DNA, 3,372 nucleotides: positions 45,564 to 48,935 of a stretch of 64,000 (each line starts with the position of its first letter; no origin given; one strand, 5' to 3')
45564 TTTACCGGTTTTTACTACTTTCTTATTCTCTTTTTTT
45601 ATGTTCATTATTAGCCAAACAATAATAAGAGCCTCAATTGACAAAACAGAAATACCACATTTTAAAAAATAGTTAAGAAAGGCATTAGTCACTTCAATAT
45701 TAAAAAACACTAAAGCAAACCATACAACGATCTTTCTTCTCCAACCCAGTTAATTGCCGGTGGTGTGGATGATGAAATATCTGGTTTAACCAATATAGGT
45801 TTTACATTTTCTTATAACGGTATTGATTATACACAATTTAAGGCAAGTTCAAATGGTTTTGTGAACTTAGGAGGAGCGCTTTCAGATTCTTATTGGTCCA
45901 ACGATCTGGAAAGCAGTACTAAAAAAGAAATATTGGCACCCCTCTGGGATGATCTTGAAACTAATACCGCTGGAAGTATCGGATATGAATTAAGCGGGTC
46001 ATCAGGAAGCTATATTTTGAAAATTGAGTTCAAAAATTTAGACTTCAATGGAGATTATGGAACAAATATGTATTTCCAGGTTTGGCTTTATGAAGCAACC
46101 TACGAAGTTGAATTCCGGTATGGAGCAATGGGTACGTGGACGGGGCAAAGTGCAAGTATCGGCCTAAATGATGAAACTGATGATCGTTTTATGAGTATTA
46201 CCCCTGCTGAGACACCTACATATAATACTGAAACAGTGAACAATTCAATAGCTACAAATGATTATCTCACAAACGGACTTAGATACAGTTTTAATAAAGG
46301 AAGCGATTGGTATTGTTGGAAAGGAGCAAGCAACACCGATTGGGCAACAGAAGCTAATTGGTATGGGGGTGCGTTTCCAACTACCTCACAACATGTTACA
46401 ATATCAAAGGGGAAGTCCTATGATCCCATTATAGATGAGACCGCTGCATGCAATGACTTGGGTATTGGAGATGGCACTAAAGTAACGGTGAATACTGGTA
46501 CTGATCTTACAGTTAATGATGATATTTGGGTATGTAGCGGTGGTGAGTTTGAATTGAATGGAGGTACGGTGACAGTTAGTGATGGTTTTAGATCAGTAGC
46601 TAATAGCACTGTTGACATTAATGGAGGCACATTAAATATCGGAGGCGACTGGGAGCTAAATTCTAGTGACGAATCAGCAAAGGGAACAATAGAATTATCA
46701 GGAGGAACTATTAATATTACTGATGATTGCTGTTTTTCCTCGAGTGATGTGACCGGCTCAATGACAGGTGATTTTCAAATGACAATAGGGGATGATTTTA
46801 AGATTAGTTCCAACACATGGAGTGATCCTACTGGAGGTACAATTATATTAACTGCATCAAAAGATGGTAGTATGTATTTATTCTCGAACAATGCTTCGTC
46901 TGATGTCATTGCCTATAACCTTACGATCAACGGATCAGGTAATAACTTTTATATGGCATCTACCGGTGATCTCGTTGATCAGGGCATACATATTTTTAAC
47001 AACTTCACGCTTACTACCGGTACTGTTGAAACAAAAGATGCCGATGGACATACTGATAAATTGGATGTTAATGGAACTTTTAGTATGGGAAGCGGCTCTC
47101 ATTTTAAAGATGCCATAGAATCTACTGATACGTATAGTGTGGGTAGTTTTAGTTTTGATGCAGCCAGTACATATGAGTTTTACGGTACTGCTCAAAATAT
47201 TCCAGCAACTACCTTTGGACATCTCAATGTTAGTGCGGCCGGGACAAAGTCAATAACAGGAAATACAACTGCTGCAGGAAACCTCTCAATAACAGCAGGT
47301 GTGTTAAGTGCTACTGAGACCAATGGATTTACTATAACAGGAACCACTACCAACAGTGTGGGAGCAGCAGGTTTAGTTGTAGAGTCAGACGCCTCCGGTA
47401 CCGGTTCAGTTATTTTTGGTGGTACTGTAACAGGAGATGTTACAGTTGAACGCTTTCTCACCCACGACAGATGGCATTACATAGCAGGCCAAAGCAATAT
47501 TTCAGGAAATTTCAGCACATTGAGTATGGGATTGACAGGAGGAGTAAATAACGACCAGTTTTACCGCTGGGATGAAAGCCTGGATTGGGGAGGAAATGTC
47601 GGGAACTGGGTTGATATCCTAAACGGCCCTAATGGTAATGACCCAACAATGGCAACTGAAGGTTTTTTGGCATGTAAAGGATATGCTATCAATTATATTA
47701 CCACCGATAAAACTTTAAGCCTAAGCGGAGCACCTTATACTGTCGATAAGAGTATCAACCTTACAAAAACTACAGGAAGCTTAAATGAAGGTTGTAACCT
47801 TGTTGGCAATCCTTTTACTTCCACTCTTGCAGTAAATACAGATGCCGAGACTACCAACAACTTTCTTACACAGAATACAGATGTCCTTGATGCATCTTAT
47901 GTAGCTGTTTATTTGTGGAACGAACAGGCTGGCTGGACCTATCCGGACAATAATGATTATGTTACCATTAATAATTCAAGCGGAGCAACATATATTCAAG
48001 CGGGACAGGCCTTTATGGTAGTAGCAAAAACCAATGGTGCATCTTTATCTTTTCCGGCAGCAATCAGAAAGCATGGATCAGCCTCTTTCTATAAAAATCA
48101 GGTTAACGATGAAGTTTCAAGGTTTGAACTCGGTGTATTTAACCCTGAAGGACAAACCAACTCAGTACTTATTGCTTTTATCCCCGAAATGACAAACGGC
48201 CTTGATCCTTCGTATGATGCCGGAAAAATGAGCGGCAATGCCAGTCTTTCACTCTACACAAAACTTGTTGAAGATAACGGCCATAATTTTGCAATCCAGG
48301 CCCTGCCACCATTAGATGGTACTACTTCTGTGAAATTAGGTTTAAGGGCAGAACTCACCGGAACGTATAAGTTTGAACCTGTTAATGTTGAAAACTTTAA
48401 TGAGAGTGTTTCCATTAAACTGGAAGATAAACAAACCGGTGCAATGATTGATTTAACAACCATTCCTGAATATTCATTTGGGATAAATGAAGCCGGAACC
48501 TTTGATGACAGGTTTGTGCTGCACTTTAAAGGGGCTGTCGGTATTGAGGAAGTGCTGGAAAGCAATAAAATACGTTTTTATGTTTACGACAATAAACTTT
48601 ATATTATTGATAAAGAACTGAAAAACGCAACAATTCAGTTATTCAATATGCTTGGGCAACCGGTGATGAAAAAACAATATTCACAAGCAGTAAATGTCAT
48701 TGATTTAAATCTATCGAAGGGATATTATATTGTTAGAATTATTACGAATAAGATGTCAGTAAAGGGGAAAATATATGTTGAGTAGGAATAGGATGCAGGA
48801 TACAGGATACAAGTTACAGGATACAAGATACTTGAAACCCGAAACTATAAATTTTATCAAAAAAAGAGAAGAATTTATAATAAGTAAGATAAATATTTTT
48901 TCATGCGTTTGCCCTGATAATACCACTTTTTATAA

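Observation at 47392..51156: Near-identical 1.4-kb 3' regions in tandem T9SS paralogs, with an identity gradient typical of gene conversion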

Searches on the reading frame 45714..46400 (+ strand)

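Call 21: search_protein_families(library=pfam, proteins=[window:45714-46400:+], max_evalue=10)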
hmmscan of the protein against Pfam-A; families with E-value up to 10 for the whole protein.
window:45714-46400:+ (229 aa): 1 family
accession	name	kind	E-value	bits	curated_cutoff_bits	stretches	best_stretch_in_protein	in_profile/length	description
PF04994.19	TfoX_C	-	0.0074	16.8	23.1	1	12-75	18-79/81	TfoX C-terminal domain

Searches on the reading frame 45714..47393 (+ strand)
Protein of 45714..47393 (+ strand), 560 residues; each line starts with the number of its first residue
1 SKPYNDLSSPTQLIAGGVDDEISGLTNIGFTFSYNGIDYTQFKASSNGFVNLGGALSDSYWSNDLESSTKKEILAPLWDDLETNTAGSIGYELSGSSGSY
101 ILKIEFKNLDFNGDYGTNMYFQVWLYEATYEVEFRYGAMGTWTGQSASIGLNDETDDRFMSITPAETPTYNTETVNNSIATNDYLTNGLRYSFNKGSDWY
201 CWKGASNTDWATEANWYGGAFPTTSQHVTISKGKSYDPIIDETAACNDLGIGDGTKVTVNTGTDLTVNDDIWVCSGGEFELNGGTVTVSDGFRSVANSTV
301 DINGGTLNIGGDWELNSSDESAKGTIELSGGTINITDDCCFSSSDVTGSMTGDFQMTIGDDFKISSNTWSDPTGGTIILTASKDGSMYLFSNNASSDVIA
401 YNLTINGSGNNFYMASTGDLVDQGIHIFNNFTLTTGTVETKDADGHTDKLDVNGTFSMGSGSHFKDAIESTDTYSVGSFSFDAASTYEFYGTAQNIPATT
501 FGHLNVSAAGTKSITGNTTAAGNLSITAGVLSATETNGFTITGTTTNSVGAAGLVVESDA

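Call 37: find_homologous_proteins(query=window:45714-47393:+, max_evalue=0.00001)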
Query window:45714-47393:+ (560 aa): 61 proteins with E <= 0.00001 among 8000 candidates.
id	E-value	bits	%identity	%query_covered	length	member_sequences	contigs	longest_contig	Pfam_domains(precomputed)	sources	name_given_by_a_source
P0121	2.0e-98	349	55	61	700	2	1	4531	PF18962.8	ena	-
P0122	1.1e-74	270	52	47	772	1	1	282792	-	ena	-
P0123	8.1e-66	241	50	48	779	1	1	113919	-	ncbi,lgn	-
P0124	2.6e-53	200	44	47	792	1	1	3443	-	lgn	-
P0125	4.1e-47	179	42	48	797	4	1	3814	-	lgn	-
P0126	4.4e-44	169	39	45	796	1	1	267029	-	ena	-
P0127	4.0e-41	159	41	47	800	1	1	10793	-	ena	-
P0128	3.7e-34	136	44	34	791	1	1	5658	PF18962.8,PF13860.13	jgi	jgi:hypothetical protein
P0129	5.0e-31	126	46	30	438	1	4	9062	PF04151.22,PF23759.2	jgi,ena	-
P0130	6.2e-29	119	46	28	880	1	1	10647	PF18962.8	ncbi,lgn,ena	-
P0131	5.8e-27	113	46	30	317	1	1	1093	-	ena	-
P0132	2.5e-26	111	30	76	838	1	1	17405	-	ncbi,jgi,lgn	jgi:hypothetical protein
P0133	3.8e-26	110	44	28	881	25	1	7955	PF18962.8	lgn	-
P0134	2.2e-25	108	43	28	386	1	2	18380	-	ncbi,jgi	jgi:hypothetical protein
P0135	2.4e-25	107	45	28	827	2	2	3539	-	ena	-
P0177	1.2e-9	56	34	20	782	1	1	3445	PF06119.20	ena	-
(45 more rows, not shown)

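Call 46: search_protein_families(library=pfam, proteins=[P0122, P0123, P0124, P0126, P0129, P0177, P0121, P0132], max_evalue=0.01)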
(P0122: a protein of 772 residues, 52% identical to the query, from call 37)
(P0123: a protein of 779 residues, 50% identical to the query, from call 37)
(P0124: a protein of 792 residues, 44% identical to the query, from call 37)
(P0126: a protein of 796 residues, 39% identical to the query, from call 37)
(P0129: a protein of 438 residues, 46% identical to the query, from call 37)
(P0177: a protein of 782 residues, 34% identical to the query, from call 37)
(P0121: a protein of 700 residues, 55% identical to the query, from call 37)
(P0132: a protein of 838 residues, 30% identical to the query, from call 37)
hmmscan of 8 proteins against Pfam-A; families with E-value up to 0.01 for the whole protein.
P0122 (772 aa): 1 family
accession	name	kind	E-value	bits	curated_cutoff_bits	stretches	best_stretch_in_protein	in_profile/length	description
PF14828.11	Amnionless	-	0.0088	15.3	30.4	0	259-328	6-73/442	Amnionless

P0123 (779 aa): 0 families

P0124 (792 aa): 1 family
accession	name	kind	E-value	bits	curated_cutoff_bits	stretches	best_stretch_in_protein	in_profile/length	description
PF18962.6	Por_Secre_tail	-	2e-05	25.2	27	1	731-788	12-74/75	Secretion system C-terminal sorting domain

P0126 (796 aa): 1 family
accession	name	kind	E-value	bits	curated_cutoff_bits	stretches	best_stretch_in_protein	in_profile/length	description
PF18962.6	Por_Secre_tail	-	0.0029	18.3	27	1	733-793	10-74/75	Secretion system C-terminal sorting domain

P0129 (438 aa): 2 families
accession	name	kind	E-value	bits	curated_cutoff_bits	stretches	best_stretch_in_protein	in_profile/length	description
PF23759.1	GBD_T9SS_assoc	-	2.2e-11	44.5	27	1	236-355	2-115/116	Galactose binding domain-like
PF14873.11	BNR_assoc_N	-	1.6e-05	25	25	1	372-426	5-58/153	N-terminal domain of BNR-repeat neuraminidase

P0177 (782 aa): 1 family
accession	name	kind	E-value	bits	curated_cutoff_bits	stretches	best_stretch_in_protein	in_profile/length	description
PF06119.19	NIDO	-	1.1e-07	32.5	25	1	479-526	3-48/186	Nidogen-like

P0121 (700 aa): 2 families
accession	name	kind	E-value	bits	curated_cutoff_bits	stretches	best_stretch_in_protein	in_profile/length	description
PF18962.6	Por_Secre_tail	-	4.8e-10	40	27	1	622-696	2-73/75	Secretion system C-terminal sorting domain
PF14828.11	Amnionless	-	0.003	16.8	30.4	1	28-89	7-68/442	Amnionless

P0132 (838 aa): 1 family
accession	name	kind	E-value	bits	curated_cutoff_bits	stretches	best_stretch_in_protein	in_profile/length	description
PF16656.11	Pur_ac_phosph_N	-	0.001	20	30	1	273-352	10-79/93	Purple acid Phosphatase, N-terminal domain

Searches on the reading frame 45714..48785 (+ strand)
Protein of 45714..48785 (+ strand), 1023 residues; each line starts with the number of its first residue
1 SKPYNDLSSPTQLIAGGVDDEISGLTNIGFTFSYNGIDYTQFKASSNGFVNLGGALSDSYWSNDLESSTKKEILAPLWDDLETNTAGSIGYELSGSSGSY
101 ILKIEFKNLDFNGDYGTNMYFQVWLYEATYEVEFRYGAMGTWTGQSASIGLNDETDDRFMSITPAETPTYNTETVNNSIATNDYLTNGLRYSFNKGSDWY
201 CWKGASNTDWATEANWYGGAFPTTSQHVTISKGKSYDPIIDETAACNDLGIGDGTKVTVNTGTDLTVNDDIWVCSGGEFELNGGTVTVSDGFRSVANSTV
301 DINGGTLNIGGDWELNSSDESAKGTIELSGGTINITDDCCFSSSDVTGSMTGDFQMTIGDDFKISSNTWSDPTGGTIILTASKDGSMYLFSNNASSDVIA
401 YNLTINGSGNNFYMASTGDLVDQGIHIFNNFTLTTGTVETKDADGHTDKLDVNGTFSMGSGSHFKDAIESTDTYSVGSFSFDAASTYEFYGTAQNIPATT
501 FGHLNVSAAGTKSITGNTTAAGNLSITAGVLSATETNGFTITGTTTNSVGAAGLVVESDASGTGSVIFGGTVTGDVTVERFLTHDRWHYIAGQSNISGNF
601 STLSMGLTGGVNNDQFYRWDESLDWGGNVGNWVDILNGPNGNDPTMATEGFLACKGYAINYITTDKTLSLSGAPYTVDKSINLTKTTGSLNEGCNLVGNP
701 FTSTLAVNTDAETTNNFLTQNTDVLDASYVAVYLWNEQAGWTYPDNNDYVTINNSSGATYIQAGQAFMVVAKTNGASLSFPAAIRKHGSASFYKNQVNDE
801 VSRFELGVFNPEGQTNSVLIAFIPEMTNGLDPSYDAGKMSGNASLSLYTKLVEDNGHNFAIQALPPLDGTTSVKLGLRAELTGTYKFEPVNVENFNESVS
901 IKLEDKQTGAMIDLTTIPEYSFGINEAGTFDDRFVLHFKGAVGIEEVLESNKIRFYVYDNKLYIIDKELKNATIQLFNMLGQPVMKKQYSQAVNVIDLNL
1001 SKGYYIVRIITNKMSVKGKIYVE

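Call 10: search_protein_families(library=pfam, proteins=[window:45765-48785:+], max_evalue=0.01)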
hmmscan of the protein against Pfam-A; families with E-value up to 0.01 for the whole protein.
window:45765-48785:+ (1006 aa): 1 family
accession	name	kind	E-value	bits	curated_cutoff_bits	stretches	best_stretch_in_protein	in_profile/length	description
PF18962.6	Por_Secre_tail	-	0.00011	22.8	27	1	943-1004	8-74/75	Secretion system C-terminal sorting domain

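Call 11: search_protein_families(library=ncbifam, proteins=[window:45714-48785:+], max_evalue=0.01)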
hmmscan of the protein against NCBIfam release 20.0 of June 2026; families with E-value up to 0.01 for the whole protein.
window:45714-48785:+ (1023 aa): 2 families
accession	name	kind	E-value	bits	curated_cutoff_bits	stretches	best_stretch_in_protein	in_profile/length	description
TIGR04183.1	Por_Secre_tail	domain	6e-08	32.6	23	1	963-1022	12-71/72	T9SS type A sorting domain-containing protein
NF033708.1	T9SS_Cterm_ChiA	domain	0.00013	21.8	40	1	973-1015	3-47/55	T9SS sorting signal type C domain-containing protein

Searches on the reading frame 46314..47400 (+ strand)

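Call 21: search_protein_families(library=pfam, proteins=[window:46314-47400:+], max_evalue=10)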
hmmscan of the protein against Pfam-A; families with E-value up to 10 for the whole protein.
window:46314-47400:+ (362 aa): 0 families

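Call 85: predict_structure(alignment_id=A3)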
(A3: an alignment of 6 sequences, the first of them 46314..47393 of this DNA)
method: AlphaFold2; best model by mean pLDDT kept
length: 360 residues; sequences in the alignment: 6
mean_pLDDT: 73.4   pTM: 0.77
mean pLDDT of the five models: 73.4, 72.8, 68.3, 68.0, 65.8
residues with pLDDT >= 90: 69; 70-90: 145; 50-70: 108; < 50: 38
segments of 3 or more residues with pLDDT < 50: 1-15, 17-20, 192-194, 219-221, 348-353, 355-360
pLDDT, mean of each block of 10 residues (from residue 1): 36 47 67 56 76 86 87 91 94 91 96 69 88 93 78 91 71 87 64 63 80 62 75 86 61 87 73 70 77 70 74 70 72 61 52 41
secondary structure, 60 per line:
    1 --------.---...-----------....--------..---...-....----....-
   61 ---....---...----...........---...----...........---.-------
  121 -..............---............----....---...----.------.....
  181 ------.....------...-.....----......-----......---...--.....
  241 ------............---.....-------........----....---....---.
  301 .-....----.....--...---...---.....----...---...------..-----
elements in order: E27-30 E44-46 E48-51 E56-59 E64-67 E71-73 E78-88 E92-94 E99-109 E122-135 E139-150 E155-158 E162-164 E176-180 E187-191 E198-200 E202-206 E211-216 E222-227 E231-233 E236-240 E247-258 E262-266 E274-281 E286-289 E293-296 E303-306 E311-315 E318-320 E324-326 E330-334 E339-341 E345-347

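Call 87: fold_search(model_id=the predicted structure, library=pdb)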
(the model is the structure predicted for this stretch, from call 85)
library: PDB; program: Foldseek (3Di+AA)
matches with E <= 10: 68; with E <= 0.001: 0
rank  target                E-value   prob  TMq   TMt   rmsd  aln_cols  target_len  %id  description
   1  4kh3                  9.5e-02  0.09  0.15  0.13  18.4       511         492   13  Structure of a bacterial self-associating protein (released 2014-01-15)
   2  1ee6                  3.9e-01  0.10  0.15  0.24  13.8       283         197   15  CRYSTAL STRUCTURE OF PECTATE LYASE FROM BACILLUS SP. STRAIN KSM-P15. (released 2001-01-31)
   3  4wa0                  6.3e-01  0.08  0.20  0.20  26.1       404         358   10  The structure of a possible adhesin C-terminal domain from Caldicellulosiruptor kronotskyensis (released 2015-03-04)
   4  5uyt_B                6.7e-01  0.06  0.16  0.15  20.3       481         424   12  Crystal structure of ice binding protein from an Antarctic bacterium Flavobacteriaceae (released 2017-10-25)
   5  7koh_B                7.3e-01  0.06  0.16  0.12  16.9       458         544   14  Crystal structure of antigen 43 from Escherichia coli EDL933 (released 2022-03-09)
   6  2odl                  8.9e-01  0.09  0.24  0.23  14.0       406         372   11  Crystal structure of the HMW1 secretion domain from Haemophilus influenzae (released 2007-08-21)
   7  7xz9_A                1.0e+00  0.11  0.25  0.22  14.7       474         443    9  Mutant (E236A) of the N-terminal domain of fucoidan lyase FdlA (released 2022-09-28)
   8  7c7d_A                1.2e+00  0.08  0.24  0.18  14.8       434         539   12  Crystal structure of the catalytic unit of thermostable GH87 alpha-1,3-glucanase from Streptomyces thermodiastaticus s (released 2020-11-11)
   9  5gkd_A                1.3e+00  0.06  0.21  0.13  22.5       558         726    9  Structure of PL6 family alginate lyase AlyGC (released 2017-02-08)
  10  4q1q_A                1.4e+00  0.08  0.21  0.25  13.6       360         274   14  Crystal structure of TibC-catalyzed hyper-glycosylated TibA55-350 fragment (released 2014-09-17)
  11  1rwr                  1.4e+00  0.21  0.33  0.39   9.6       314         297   12  Crystal structure of filamentous hemagglutinin secretion domain (released 2004-04-13)
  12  4i84_B                1.8e+00  0.06  0.19  0.23  14.5       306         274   11  The crystal structure of the Haemophilus influenzae HxuA secretion domain involved in the two-partner secretion pathwa (released 2013-11-13)
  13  8cpk_B                1.8e+00  0.05  0.21  0.20  15.8       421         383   14  Crystal structure of EtpA secretion domain from Enterotoxigenic Escherichia coli (released 2024-01-10)
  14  8z5u_0                2.0e+00  0.03  0.12  0.19  14.1       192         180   12  Cryo-EM structure of the rod-export apparatus with partial hook within the polar flagellar motor (released 2025-10-22)
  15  7kob                  2.1e+00  0.07  0.24  0.24  12.7       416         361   11  Crystal structure of antigen 43b from Escherichia coli CFT073 (released 2022-03-09)
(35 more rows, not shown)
